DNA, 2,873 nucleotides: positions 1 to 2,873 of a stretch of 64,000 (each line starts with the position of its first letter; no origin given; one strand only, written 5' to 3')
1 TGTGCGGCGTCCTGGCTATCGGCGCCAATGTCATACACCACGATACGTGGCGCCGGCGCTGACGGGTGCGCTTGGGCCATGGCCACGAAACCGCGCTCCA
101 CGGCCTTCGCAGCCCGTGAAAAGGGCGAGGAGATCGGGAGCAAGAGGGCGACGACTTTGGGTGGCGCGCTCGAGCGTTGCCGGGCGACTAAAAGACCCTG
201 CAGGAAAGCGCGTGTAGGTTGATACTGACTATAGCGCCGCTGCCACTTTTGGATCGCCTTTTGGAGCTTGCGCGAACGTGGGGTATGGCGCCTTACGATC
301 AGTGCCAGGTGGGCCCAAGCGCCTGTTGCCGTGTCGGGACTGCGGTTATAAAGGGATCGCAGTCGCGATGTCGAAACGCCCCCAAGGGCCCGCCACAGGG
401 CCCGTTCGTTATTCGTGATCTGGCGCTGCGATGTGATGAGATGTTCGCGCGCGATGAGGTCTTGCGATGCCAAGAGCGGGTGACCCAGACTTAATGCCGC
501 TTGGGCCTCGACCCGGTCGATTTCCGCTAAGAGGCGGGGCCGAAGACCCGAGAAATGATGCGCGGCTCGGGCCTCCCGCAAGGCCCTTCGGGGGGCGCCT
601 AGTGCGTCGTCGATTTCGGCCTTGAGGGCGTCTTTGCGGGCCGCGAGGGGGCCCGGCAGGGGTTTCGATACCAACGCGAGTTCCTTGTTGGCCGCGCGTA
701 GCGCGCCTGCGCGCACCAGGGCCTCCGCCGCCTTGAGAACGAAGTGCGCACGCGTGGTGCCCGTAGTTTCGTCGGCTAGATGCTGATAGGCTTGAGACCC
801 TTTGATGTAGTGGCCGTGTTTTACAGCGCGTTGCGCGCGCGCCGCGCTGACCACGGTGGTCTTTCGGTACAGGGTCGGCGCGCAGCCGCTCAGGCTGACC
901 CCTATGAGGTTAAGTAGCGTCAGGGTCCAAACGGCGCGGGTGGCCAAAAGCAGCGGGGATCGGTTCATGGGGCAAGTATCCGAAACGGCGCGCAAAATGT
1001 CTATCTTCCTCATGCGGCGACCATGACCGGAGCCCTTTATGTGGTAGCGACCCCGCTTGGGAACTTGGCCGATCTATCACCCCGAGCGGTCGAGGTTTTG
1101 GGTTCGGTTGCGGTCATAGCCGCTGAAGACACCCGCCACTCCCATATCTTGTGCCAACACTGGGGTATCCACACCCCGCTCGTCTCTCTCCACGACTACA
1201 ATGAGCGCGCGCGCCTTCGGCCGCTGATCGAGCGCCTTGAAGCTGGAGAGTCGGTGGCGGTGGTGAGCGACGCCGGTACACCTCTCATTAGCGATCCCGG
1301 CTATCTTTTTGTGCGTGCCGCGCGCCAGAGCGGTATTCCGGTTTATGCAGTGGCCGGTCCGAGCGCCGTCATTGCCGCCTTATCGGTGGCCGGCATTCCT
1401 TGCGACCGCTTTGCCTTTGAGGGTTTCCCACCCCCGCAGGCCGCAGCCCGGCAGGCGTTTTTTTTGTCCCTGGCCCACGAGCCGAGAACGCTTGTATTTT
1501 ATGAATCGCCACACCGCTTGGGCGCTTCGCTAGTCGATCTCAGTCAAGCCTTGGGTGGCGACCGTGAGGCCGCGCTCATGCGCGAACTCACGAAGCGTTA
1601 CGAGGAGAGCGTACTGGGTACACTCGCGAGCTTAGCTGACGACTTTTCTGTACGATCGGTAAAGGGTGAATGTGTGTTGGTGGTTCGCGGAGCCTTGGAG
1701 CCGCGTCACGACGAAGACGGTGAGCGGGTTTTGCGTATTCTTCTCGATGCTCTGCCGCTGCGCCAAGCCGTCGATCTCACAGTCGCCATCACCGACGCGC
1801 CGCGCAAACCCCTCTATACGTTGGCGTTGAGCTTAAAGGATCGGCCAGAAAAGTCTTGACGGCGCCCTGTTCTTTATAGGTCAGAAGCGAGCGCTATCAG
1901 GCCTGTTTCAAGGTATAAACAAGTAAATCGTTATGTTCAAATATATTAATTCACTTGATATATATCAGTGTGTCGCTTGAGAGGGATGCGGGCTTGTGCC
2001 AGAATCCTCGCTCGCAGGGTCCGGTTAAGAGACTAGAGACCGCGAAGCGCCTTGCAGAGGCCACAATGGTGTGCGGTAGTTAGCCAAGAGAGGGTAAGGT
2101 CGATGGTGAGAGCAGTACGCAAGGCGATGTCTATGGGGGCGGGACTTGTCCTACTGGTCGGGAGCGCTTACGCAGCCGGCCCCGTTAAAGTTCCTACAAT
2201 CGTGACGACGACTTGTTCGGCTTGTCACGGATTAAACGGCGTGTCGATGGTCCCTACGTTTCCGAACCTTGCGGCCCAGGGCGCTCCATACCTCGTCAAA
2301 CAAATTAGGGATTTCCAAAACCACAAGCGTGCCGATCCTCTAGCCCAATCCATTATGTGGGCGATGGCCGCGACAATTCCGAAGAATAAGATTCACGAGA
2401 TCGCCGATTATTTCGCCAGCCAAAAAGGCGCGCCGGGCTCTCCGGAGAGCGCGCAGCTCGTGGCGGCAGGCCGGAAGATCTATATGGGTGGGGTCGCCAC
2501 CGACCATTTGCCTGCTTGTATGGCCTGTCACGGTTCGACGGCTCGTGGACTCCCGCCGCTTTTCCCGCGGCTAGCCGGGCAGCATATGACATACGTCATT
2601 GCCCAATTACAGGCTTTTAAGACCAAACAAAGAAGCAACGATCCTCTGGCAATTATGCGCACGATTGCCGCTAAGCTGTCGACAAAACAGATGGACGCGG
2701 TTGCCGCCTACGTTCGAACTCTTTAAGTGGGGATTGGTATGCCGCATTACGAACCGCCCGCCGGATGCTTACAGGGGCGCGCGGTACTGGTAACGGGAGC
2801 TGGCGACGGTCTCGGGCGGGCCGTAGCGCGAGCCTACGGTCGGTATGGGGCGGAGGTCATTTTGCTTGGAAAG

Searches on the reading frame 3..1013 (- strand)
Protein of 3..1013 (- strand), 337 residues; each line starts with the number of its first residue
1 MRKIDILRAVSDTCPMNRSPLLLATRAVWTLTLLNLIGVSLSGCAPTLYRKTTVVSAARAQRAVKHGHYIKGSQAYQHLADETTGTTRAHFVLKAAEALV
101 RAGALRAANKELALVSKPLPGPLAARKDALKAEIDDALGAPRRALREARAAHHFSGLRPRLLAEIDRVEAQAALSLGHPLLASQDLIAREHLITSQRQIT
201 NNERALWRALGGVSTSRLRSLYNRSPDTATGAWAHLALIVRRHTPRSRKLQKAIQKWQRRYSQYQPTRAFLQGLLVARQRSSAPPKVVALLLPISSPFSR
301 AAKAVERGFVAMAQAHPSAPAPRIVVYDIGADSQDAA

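Call 37: search_protein_families(library=pfam, proteins=[window:3-1013:-], max_evalue=0.001)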
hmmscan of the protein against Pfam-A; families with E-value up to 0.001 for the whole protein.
window:3-1013:- (337 aa): 1 family
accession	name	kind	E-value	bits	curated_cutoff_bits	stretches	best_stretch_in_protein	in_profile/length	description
PF04348.19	LppC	-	1.7e-18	67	28.8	1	73-334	8-268/563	LppC putative lipoprotein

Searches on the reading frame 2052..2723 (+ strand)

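Call 37: search_protein_families(library=pfam, proteins=[window:2052-2723:+], max_evalue=0.001)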
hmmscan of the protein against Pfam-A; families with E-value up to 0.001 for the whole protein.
window:2052-2723:+ (224 aa): 2 families
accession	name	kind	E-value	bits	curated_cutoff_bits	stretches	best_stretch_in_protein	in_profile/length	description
PF00034.26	Cytochrom_C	-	3.1e-16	60.9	21.3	2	138-224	2-89/90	Cytochrome c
PF13442.11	Cytochrome_CBB3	-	5.4e-10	39.9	27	1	155-221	13-68/68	Cytochrome C oxidase, cbb3-type, subunit III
